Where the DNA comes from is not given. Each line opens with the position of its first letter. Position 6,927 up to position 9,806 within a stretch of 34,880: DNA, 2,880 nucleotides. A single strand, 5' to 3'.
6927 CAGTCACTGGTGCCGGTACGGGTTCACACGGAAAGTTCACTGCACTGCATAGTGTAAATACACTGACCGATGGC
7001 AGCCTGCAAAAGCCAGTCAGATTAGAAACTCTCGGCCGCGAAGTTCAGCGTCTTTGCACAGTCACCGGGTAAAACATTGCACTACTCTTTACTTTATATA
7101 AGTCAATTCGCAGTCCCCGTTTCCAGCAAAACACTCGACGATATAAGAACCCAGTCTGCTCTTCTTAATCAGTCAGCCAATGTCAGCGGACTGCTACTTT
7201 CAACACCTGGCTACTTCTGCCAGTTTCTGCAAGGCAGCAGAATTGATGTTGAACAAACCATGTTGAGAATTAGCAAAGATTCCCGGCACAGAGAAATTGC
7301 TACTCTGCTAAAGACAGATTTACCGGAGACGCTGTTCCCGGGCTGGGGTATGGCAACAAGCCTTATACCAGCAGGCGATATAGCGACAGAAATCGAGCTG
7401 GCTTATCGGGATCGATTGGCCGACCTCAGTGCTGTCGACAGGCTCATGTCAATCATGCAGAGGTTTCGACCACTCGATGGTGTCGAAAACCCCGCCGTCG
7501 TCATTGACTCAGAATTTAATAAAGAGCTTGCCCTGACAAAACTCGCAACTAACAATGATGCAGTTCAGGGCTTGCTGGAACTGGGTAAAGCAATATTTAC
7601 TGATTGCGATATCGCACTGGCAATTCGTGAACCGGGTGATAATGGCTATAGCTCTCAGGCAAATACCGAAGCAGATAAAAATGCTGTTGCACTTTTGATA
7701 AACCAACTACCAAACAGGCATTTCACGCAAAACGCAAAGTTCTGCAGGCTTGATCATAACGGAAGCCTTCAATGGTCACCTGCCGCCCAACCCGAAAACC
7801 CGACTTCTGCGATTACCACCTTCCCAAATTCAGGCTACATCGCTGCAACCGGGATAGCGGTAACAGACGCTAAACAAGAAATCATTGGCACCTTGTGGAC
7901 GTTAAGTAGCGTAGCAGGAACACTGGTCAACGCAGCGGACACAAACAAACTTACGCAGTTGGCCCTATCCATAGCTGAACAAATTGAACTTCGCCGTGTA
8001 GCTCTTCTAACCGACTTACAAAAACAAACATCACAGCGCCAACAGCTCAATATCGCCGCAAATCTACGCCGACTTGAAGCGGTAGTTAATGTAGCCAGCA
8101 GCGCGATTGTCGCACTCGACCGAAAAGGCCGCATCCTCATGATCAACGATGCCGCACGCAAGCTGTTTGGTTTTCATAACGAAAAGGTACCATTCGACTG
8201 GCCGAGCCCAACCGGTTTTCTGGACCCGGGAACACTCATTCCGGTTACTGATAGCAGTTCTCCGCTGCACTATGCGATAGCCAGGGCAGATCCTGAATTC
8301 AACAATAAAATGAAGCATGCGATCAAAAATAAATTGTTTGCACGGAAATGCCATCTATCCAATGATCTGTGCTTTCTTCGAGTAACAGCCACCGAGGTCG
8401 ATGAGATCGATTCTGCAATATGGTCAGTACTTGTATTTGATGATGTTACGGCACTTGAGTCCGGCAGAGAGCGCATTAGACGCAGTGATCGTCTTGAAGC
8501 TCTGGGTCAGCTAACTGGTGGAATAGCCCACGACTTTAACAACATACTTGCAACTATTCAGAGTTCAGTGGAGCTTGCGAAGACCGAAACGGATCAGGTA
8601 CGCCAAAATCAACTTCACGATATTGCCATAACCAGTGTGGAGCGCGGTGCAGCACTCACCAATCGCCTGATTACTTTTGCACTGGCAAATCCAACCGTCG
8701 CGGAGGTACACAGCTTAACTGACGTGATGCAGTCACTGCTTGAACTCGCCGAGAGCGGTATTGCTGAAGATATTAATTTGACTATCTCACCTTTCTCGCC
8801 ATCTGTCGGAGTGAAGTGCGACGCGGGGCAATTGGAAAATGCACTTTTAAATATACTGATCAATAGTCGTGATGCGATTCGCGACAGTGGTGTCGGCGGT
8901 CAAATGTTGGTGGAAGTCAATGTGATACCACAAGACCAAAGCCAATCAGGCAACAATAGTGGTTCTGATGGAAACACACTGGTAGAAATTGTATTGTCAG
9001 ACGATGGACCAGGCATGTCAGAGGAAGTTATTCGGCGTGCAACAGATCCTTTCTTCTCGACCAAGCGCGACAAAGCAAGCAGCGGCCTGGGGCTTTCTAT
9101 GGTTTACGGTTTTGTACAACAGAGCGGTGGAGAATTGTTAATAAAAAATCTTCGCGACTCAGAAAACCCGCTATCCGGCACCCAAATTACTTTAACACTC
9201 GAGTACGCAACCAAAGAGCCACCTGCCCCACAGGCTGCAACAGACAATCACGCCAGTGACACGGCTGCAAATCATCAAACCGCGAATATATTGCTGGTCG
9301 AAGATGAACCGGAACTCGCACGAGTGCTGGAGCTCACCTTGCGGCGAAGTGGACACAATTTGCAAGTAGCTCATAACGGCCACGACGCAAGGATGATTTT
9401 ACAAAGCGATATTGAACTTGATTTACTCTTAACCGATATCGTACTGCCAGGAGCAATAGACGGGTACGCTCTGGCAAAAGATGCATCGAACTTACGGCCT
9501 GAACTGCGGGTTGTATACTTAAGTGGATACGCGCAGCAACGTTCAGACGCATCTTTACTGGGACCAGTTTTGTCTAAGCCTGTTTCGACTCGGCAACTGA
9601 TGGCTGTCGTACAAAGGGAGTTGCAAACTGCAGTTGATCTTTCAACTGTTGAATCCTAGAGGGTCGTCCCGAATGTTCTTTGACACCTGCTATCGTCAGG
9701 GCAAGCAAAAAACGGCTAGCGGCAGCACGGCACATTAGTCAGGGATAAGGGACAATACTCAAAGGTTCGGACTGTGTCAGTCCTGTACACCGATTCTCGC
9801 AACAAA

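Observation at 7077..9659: BLUF photoreceptor domain wired directly to a hybrid histidine kinase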

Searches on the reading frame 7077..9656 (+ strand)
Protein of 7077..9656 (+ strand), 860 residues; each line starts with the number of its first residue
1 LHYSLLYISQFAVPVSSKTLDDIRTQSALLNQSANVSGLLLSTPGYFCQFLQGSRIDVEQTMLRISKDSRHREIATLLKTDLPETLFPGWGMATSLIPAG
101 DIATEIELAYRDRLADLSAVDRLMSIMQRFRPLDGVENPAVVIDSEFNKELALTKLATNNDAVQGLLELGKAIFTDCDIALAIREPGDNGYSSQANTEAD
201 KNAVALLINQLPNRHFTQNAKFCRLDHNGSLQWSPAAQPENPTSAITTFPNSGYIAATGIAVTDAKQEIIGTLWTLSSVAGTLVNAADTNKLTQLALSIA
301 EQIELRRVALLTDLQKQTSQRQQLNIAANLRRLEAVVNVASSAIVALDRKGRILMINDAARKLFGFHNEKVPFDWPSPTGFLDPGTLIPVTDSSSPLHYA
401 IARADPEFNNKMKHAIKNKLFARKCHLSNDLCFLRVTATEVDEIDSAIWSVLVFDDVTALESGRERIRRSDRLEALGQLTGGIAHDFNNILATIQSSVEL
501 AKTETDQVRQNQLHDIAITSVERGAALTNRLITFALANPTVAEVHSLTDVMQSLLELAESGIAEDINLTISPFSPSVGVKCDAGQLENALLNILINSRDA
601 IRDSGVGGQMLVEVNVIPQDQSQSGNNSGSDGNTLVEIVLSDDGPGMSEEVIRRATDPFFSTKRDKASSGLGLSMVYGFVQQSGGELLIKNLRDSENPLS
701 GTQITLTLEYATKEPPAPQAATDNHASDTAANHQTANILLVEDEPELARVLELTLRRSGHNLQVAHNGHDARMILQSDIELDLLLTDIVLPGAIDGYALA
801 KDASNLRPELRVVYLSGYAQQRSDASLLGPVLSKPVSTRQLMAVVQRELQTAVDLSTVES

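Call 3: search_protein_families(library=pfam, proteins=[window:7077-9656:+], max_evalue=0.01)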
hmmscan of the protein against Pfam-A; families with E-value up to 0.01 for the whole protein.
window:7077-9656:+ (860 aa): 7 families
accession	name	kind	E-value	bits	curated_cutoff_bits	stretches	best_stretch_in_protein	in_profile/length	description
PF04940.18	BLUF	-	1.5e-19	70.3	25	1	3-93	2-92/92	Sensors of blue-light using FAD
PF00072.30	Response_reg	-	3.5e-12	46.9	30.2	1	738-845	1-110/111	Response regulator receiver domain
PF02518.31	HATPase_c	-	7.6e-12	46.1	26.4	1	582-710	2-109/111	Histidine kinase-, DNA gyrase B-, and HSP90-like ATPase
PF00512.31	HisKA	-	5.3e-08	33.2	26.9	1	476-535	2-61/66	His Kinase A (phospho-acceptor) domain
PF13188.13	PAS_8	-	8.8e-07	29.1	21.8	1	331-377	1-49/65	PAS domain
PF00989.32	PAS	-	6.3e-05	23.4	22.6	1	332-369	2-39/113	PAS fold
PF13589.12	HATPase_c_3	-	0.0061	17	25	0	586-665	3-63/137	Histidine kinase-, DNA gyrase B-, and HSP90-like ATPase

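Call 4: search_protein_families(library=ncbifam, proteins=[window:7077-9656:+], max_evalue=0.01)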
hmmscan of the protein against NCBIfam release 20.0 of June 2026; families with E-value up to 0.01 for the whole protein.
window:7077-9656:+ (860 aa): 88 families (the best 25 are shown)
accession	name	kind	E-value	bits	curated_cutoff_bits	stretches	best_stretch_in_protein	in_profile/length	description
NF010076.0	PRK13557.1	subfamily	1.1e-72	245.2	631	1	457-851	144-535/540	histidine kinase famiy protein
NF046020.1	HisKinCckABruc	equivalog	4.2e-58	196.9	1000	1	314-848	329-866/868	cell cycle histidine kinase CckA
NF046026.1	HisKinCckACaul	equivalog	1.7e-54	185.1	1000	1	450-850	277-677/678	cell cycle histidine kinase CckA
NF008468.0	PRK11360.1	equivalog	8e-40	136.8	646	1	334-713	271-611/616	two-component system sensor histidine kinase AtoS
NF010411.0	PRK13837.1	equivalog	1e-38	132.9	647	1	465-855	439-818/828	two-component system VirA-like sensor kinase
NF052574.1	HisKinEspCMyxo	equivalog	7e-35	120.4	1200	1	395-850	332-784/785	serine histidine kinase EspC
NF052573.1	HisKinEspAMyxo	equivalog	9.9e-35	119.7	1400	1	442-852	350-753/755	serine histidine kinase EspA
NF046022.1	RespRegCpdRBruc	equivalog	3e-20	72.4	180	1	736-852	2-120/120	cell cycle two-component system response regulator CpdR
NF047466.1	hybrid_RR_LvrB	exception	1.7e-19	70.2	500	1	465-689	141-360/377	hybrid histidine kinase/response regulator LvrB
NF007688.0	PRK10364.1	equivalog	8.2e-17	61.1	479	1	465-693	229-439/460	two-component system sensor histidine kinase ZraS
NF047497.1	HK_LIC_12097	equivalog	1.5e-16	60.1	500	1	325-693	5-355/367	LIC_12097 family sensor histidine kinase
TIGR02956.1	TMAO_torS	equivalog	3.6e-15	55.2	676.5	1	579-852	573-823/967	TMAO reductase system sensor histidine kinase/response regulator TorS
NF038348.1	T2SS_HK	subfamily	2.1e-14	52.9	450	1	579-690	465-558/574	histidine kinase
NF041945.1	LuxN_Vibrio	equivalog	2.9e-14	52.2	1550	1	623-851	603-837/839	quorum-sensing autoinducer 1 sensor kinase/phosphatase LuxN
NF008543.0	PRK11466.1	equivalog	9e-14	50.3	982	1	638-854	595-803/914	TMAO reductase system sensor histidine kinase/response regulator TorS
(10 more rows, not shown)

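Call 13: find_homologous_proteins(query=window:7077-9656:+, max_evalue=1e-10)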
Query window:7077-9656:+ (860 aa): 2083 proteins with E <= 1e-10 among 8000 candidates; the best 120 are listed.
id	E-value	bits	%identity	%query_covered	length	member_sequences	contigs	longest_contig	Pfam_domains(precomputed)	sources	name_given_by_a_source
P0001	0.0e+0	1866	99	100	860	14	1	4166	PF13188.14,PF02518.32,PF00512.32,PF00072.31,PF04940.19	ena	-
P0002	0.0e+0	1408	80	93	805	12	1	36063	PF02518.32,PF00512.32,PF00072.31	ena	-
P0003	0.0e+0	1382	81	94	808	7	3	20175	PF13188.14,PF02518.32,PF00512.32,PF00989.32,PF00072.31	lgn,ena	-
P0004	0.0e+0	1321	72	100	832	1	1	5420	PF13188.14,PF02518.32,PF00512.32,PF00072.31,PF04940.19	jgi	-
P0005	0.0e+0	1284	70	100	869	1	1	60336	PF02518.32,PF00512.32,PF00072.31,PF04940.19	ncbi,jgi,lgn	-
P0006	0.0e+0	1241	69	100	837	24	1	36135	PF02518.32,PF00512.32,PF00072.31,PF04940.19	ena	-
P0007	0.0e+0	1095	66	93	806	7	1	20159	PF13188.14,PF02518.32,PF00512.32,PF00989.32,PF00072.31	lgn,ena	-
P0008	8.4e-245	833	65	71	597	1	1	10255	PF00512.32,PF04940.19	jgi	-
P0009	6.8e-197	674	44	99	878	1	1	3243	PF02518.32,PF00512.32,PF00072.31,PF04940.19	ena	-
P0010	2.7e-191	656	43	99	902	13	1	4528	PF02518.32,PF00512.32,PF00072.31,PF04940.19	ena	-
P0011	1.7e-188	647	44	96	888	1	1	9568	PF02518.32,PF00512.32,PF00072.31,PF04940.19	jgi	-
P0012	7.0e-188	645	43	99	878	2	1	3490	PF02518.32,PF00512.32,PF00072.31,PF04940.19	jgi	-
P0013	5.3e-187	642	43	99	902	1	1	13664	PF02518.32,PF00512.32,PF00072.31,PF04940.19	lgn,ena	-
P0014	5.4e-187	642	41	99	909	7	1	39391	PF02518.32,PF00512.32,PF00072.31,PF04940.19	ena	-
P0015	2.3e-184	633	41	99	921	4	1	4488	PF02518.32,PF00512.32,PF00072.31,PF04940.19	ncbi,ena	-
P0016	3.0e-184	633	42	99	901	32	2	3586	PF02518.32,PF00512.32,PF00072.31,PF04940.19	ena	-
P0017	2.8e-183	629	42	99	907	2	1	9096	PF02518.32,PF00512.32,PF00072.31,PF04940.19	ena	-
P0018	8.5e-175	601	41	99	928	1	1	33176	PF02518.32,PF00512.32,PF00072.31,PF04940.19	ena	-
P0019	2.2e-163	564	39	99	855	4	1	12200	PF02518.32,PF00072.31,PF04940.19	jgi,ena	jgi:nitrogen-specific signal transduction histidine kinase/ActR/RegA family two-component response r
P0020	6.5e-161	555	38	99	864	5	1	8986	PF02518.32,PF00072.31,PF04940.19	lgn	-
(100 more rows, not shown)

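Call 15: find_encoding_contigs(protein=P0005, flank=10000, max_places=3)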
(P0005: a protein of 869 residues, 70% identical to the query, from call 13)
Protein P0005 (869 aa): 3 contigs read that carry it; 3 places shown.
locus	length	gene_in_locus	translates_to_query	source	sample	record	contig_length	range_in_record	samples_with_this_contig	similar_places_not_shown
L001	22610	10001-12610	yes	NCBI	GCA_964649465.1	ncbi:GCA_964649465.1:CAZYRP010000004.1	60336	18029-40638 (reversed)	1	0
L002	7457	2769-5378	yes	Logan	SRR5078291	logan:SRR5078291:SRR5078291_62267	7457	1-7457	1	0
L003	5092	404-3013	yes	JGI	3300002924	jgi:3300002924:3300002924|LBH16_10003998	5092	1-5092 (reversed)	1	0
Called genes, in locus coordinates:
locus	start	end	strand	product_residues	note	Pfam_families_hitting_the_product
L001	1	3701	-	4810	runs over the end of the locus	PF14252:DUF4347, PF17803:Cadherin_4 (faint), PF05031:NEAT (faint), PF19699:CLSTN_C (faint), PF16184:Cadherin_3, PF21734:10_blade (faint), PF16184:Cadherin_3, PF17963:Big_9 (weak)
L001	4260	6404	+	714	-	PF00990:GGDEF, PF00563:EAL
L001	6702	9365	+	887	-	PF01339:CheB_methylest, PF03705:CheR_N, PF01739:CheR, PF13596:PAS_10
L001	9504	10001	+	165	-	PF00072:Response_reg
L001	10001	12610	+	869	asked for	PF04940:BLUF, PF00512:HisKA (weak), PF02518:HATPase_c, PF00072:Response_reg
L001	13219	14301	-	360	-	-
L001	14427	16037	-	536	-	PF00999:Na_H_Exchanger, PF02254:TrkA_N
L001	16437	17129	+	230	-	PF09335:VTT_dom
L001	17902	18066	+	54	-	-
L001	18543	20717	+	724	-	PF21088:MS_channel_1st, PF00924:MS_channel_2nd, PF21082:MS_channel_3rd (weak)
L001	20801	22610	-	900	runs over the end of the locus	PF03924:CHASE, PF00989:PAS, PF13426:PAS_9 (weak), PF00990:GGDEF, PF00563:EAL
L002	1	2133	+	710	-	?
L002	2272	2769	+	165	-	PF00072:Response_reg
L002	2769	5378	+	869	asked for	PF04940:BLUF, PF00512:HisKA (weak), PF02518:HATPase_c, PF00072:Response_reg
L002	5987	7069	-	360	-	-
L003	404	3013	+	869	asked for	PF04940:BLUF, PF00512:HisKA (weak), PF02518:HATPase_c, PF00072:Response_reg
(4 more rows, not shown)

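Call 16: find_encoding_contigs(protein=P0014, flank=8000, max_places=2)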
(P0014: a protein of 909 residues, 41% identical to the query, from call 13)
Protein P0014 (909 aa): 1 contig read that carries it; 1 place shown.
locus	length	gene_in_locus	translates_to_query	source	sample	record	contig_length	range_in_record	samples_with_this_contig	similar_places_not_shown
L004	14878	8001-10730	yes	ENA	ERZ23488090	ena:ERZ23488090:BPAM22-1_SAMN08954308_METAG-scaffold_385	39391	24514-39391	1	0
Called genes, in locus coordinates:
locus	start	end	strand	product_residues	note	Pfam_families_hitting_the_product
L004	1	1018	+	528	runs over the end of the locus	PF00149:Metallophos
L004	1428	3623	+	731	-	PF00990:GGDEF, PF00563:EAL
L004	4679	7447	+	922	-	PF01339:CheB_methylest, PF03705:CheR_N, PF01739:CheR, PF13596:PAS_10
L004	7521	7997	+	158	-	PF00072:Response_reg (weak)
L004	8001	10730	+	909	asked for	PF04940:BLUF, PF00512:HisKA (faint), PF02518:HATPase_c, PF00072:Response_reg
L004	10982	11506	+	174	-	-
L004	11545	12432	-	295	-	PF02668:TauD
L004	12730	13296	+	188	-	PF04366:Ysc84 (weak)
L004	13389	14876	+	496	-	?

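Call 17: find_encoding_contigs(protein=P0018, flank=8000, max_places=2)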
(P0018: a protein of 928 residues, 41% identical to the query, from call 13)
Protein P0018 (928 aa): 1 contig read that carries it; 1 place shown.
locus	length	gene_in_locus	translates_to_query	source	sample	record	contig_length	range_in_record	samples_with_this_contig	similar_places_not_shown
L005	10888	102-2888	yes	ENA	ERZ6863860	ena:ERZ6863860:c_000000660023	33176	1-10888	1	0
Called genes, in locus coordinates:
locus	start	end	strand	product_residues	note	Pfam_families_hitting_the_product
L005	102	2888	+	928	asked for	PF04940:BLUF, PF00512:HisKA (weak), PF02518:HATPase_c, PF00072:Response_reg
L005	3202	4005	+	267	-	PF00561:Abhydrolase_1, PF12146:Hydrolase_4 (weak), PF12697:Abhydrolase_6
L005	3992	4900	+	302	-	PF00990:GGDEF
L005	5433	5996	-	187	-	PF13302:Acetyltransf_3, PF00583:Acetyltransf_1, PF13523:Acetyltransf_8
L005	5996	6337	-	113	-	PF00106:adh_short, PF08659:KR, PF13561:adh_short_C2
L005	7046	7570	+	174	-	-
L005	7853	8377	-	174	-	PF00652:Ricin_B_lectin (weak)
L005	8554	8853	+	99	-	-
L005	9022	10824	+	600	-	PF00512:HisKA, PF02518:HATPase_c, PF00072:Response_reg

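Call 18: find_encoding_contigs(protein=P0019, flank=8000, max_places=2)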
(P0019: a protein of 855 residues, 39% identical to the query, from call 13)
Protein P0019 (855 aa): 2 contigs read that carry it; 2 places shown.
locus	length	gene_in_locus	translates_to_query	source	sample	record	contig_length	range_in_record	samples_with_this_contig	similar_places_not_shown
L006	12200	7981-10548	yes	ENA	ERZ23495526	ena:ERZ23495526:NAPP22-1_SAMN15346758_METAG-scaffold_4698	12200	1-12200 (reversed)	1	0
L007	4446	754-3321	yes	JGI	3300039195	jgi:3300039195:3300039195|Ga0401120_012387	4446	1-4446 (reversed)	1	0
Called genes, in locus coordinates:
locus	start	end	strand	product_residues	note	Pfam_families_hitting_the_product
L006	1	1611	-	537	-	?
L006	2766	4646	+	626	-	PF00990:GGDEF, PF00563:EAL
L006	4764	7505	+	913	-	PF01339:CheB_methylest, PF03705:CheR_N, PF01739:CheR, PF13596:PAS_10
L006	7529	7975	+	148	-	PF00072:Response_reg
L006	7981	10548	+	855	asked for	PF04940:BLUF, PF02518:HATPase_c, PF00072:Response_reg (weak)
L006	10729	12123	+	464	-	PF11376:DUF3179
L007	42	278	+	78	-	PF13596:PAS_10 (weak)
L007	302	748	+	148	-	PF00072:Response_reg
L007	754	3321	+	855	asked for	PF04940:BLUF, PF02518:HATPase_c, PF00072:Response_reg (weak)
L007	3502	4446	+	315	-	?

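Call 27: find_related_loci(query=A1, collection=genome_contigs, flank=8000)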
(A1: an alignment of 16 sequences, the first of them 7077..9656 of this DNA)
Query A1 (860 aa) in genome_contigs; peptide patterns used: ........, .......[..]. (x = any residue, [..] = any of these).
600 stretches matched a pattern (row limit reached: there are more); 597 encode a relative of the query (tblastn E <= 1e-3); the best 80 are kept; 80 distinct loci.
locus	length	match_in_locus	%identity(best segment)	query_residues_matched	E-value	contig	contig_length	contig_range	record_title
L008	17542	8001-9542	34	332-852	3e-79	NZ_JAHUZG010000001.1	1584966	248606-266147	Mameliella sediminis strain DP3N28-2 DP3N28-2_ctg0001, whole genome shotgun sequence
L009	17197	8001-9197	39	453-852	2e-59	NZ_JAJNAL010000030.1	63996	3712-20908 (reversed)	Rhodopseudomonas infernalis strain HC1 assembly_contig_30, whole genome shotgun sequence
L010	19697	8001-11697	33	318-820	2e-58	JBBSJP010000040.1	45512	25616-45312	MAG: Lysobacterales bacterium isolate LS4_metabat2.022 LS4_metabat2.022_K_2638929_L_45512_cov_37.7714, whole genome shot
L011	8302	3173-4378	37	424-834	8e-58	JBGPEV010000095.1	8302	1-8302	MAG: bacterium isolate OBJ_0618_7090110_82 k141_101271_length_8302_cov_14.8566, whole genome shotgun sequence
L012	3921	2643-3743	36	469-848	9e-58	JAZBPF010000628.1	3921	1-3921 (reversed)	MAG: Pseudomonadales bacterium isolate bin.320 k117_7313464, whole genome shotgun sequence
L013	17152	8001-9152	36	459-846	4e-57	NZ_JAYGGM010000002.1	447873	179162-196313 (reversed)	Microvirga sp. CF3016 contig00002, whole genome shotgun sequence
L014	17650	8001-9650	31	271-860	8e-57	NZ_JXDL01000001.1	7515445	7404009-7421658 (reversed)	Bradyrhizobium sp. AT1 scaffold00001, whole genome shotgun sequence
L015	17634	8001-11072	37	444-821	9e-57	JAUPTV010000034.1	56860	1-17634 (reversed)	MAG: Pseudomonadota bacterium isolate erpe_2018_sw_3hr_WHONDRS-SW48-000086_B_bin.13 scaffold_60802, whole genome shotgun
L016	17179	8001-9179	34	456-849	5e-56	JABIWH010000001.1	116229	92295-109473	MAG: Rhodospirillaceae bacterium isolate SI072_bin90 k141_3543787, whole genome shotgun sequence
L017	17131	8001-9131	37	465-845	1e-54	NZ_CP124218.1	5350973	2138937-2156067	Pseudomonas sp. nanlin1 chromosome, complete genome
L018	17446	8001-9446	29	318-820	3e-56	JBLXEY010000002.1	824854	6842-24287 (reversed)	MAG: Rhodospirillales bacterium isolate ET02-02 T02maxbin_out.002RE.5K@2, whole genome shotgun sequence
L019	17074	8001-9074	35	456-819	3e-54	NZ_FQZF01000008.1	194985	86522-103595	Roseomonas rosea strain DSM 14916, whole genome shotgun sequence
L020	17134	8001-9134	34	451-835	4e-54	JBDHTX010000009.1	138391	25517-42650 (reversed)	MAG: Dongiaceae bacterium isolate AS-MICRO-OLR.196 NODE_274_length_138391_cov_19.885065, whole genome shotgun sequence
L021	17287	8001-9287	35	407-837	4e-54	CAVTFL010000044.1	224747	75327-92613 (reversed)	MAG: uncultured Alphaproteobacteria bacterium isolate MFD00964.bin.2.214 genome assembly, contig: contig_94729, whole ge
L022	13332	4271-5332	36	459-820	6e-54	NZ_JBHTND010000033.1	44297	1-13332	Methylobacterium marchantiae strain CCUG 56108 GCM70027328_12, whole genome shotgun sequence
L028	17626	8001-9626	30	305-841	6e-53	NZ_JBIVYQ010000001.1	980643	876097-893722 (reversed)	Pseudomonas sp. NPDC090233 NPDC090233_182_B7.ctg-0001, whole genome shotgun sequence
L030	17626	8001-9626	30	275-856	8e-53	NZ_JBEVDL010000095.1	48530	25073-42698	MAG: Pseudomonas sp. isolate T2R1BO.metabat2.184 T2R1BO.metabat2.184_k133_893360, whole genome shotgun sequence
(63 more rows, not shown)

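Call 47: find_encoding_contigs(protein=P0002, flank=8000, max_places=1)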
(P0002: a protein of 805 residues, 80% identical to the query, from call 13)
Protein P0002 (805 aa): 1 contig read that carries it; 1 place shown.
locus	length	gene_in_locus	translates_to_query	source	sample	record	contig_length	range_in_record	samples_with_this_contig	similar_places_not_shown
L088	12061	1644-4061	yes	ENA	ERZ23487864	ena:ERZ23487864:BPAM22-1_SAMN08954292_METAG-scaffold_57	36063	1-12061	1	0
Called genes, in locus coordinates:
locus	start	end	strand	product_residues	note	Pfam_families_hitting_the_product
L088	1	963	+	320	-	?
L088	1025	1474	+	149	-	PF00072:Response_reg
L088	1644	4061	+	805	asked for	PF00512:HisKA, PF02518:HATPase_c, PF00072:Response_reg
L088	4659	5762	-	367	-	-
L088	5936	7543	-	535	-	PF00999:Na_H_Exchanger, PF02254:TrkA_N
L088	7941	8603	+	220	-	PF09335:VTT_dom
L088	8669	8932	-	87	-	PF20075:DUF6471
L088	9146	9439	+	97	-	-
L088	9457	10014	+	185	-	-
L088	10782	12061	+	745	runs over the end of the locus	PF21088:MS_channel_1st (weak), PF00924:MS_channel_2nd, PF21082:MS_channel_3rd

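Call 57: list_cluster_members(proteins=[P0005, P0015, P0001])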
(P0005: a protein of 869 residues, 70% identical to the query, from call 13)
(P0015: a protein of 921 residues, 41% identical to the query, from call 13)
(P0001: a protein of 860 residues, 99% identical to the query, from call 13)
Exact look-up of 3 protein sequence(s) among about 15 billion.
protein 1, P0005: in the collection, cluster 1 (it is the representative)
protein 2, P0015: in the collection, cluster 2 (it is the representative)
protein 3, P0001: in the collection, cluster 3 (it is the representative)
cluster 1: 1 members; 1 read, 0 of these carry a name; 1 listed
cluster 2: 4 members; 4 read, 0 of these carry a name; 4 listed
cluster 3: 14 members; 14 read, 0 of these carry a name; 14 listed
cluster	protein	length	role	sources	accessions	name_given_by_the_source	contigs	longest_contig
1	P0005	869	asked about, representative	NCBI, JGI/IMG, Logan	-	-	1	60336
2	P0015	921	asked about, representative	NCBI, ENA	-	-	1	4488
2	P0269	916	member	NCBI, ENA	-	-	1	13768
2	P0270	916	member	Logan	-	-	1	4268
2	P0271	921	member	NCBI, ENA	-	-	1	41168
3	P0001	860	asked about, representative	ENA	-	-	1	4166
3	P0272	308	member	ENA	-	-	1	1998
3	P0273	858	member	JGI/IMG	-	-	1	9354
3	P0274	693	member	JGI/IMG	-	-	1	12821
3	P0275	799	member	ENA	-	-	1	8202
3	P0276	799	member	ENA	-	-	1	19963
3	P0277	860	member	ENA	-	-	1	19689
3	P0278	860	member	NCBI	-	-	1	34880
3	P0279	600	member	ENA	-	-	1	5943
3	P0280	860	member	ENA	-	-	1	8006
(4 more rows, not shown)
